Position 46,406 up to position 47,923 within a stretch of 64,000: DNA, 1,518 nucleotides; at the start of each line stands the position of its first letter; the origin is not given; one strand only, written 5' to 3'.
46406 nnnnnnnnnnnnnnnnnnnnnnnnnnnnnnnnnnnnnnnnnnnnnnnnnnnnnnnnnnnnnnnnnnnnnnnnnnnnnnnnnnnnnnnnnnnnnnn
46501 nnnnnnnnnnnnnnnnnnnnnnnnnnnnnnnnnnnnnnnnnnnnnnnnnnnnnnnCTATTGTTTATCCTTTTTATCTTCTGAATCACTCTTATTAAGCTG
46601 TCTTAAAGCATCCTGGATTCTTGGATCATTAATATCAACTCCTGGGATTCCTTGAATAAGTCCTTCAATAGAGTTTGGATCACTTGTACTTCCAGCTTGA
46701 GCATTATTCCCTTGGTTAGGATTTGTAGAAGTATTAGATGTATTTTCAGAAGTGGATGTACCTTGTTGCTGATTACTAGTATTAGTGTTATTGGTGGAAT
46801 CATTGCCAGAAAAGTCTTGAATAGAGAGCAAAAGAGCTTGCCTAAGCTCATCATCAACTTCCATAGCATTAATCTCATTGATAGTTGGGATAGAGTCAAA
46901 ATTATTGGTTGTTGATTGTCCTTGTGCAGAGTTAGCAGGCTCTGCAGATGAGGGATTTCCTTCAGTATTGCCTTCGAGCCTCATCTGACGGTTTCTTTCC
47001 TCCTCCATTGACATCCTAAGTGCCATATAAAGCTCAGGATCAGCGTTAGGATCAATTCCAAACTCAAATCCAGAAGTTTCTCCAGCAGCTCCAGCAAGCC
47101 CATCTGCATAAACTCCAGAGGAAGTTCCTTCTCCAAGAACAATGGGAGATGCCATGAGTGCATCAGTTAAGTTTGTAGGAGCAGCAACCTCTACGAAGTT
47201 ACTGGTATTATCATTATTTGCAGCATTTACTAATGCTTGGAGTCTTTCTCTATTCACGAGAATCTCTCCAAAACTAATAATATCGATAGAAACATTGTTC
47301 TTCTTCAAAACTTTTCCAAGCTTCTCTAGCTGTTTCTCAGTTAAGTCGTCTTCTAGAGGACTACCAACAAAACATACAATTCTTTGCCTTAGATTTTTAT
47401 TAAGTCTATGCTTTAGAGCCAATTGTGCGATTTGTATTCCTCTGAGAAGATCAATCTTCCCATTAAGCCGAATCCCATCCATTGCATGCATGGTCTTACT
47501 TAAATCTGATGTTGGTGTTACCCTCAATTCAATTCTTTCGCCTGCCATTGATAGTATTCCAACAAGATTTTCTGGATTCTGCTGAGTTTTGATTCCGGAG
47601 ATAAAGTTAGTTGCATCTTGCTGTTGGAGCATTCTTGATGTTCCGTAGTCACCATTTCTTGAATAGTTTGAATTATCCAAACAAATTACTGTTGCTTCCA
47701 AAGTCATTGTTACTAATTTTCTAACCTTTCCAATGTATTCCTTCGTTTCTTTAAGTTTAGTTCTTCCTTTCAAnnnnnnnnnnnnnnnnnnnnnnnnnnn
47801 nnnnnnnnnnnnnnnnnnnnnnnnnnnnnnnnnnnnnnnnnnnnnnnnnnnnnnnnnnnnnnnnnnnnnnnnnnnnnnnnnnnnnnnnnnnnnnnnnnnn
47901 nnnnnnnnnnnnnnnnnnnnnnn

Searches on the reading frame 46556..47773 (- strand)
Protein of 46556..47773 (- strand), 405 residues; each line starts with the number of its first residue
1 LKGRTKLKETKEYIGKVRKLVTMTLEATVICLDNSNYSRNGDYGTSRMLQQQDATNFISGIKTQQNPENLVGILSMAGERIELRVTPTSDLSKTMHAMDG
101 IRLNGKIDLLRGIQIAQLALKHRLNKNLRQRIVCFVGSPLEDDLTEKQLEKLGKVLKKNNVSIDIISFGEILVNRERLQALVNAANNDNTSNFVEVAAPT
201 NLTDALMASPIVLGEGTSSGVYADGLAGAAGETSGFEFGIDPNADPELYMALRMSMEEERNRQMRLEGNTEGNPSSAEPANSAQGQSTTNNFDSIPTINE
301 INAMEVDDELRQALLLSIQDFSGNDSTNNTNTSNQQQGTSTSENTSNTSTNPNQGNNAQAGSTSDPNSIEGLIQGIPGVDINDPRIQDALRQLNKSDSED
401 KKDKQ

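Call 7: search_protein_families(library=pfam, proteins=[window:46556-47773:-], max_evalue=0.001)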
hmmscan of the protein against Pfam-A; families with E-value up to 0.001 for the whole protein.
window:46556-47773:- (405 aa): 1 family
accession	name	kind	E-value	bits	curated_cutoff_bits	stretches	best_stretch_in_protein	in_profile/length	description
PF13519.12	VWA_2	-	1.9e-18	67.5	27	1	28-137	1-105/107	von Willebrand factor type A domain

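Call 63: find_homologous_proteins(query=window:46556-47773:-, max_evalue=1e-30)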
Query window:46556-47773:- (405 aa): 1874 proteins with E <= 1e-30 among 8000 candidates; the best 120 are listed.
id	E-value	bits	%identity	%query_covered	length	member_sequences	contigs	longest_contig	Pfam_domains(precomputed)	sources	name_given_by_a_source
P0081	1.3e-252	855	99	100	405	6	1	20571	PF13519.13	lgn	-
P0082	1.2e-227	773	95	95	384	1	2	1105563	PF13519.13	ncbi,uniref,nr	ncbi:hypothetical protein CmeUKMEL1_06165 [Cryptosporidium meleagridis]|uniref:VWFA domain-containin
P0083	3.9e-214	729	90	95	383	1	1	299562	PF13519.13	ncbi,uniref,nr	ncbi:ubiquitin interaction motif family [Cryptosporidium sp. chipmunk genotype I]|uniref:ubiquitin i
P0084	1.0e-207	708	88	95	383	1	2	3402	PF13519.13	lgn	-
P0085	1.7e-204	697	87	95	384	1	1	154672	PF13519.13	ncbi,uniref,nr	ncbi:26s proteasome regulatory subunit 5A [Cryptosporidium ubiquitum]|uniref:26s proteasome regulato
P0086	1.8e-175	602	76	95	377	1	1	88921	PF13519.13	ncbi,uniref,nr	ncbi:26S proteasome regulatory subunit 5a [Cryptosporidium canis]|uniref:26S proteasome regulatory s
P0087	1.4e-173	595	75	95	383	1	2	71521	PF13519.13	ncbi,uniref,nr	ncbi:26S proteasome regulatory subunit 5a [Cryptosporidium canis]|uniref:26S proteasome regulatory s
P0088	1.2e-168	579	74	94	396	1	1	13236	PF13519.13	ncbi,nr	ncbi:ubiquitin interaction motif family protein [Cryptosporidium felis]|nr:ubiquitin interaction mot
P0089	1.2e-137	477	72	80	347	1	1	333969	PF13519.13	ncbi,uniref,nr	ncbi:26S proteasome regulatory subunit 5a [Cryptosporidium ryanae]|uniref:26S proteasome regulatory 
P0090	2.2e-135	470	71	82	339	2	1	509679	PF13519.13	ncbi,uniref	ncbi:26S proteasome regulatory subunit S5A [Cryptosporidium xiaoi]|uniref:26S proteasome regulatory 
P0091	6.8e-130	452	61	95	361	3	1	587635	PF13519.13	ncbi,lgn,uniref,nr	ncbi:ubiquitin interaction motif family protein [Cryptosporidium andersoni]|uniref:Ubiquitin interac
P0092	9.8e-88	313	48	74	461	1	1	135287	PF13519.13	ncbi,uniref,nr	ncbi:RPN10 [Symbiodinium pilosum]|uniref:RPN10 protein n=1 Tax=Symbiodinium pilosum TaxID=2952 RepID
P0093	8.2e-85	303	44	91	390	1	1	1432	PF13519.13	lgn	-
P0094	1.6e-84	302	43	95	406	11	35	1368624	PF13519.13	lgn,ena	-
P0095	1.7e-84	302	40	92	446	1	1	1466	PF13519.13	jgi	jgi:26S proteasome regulatory subunit N10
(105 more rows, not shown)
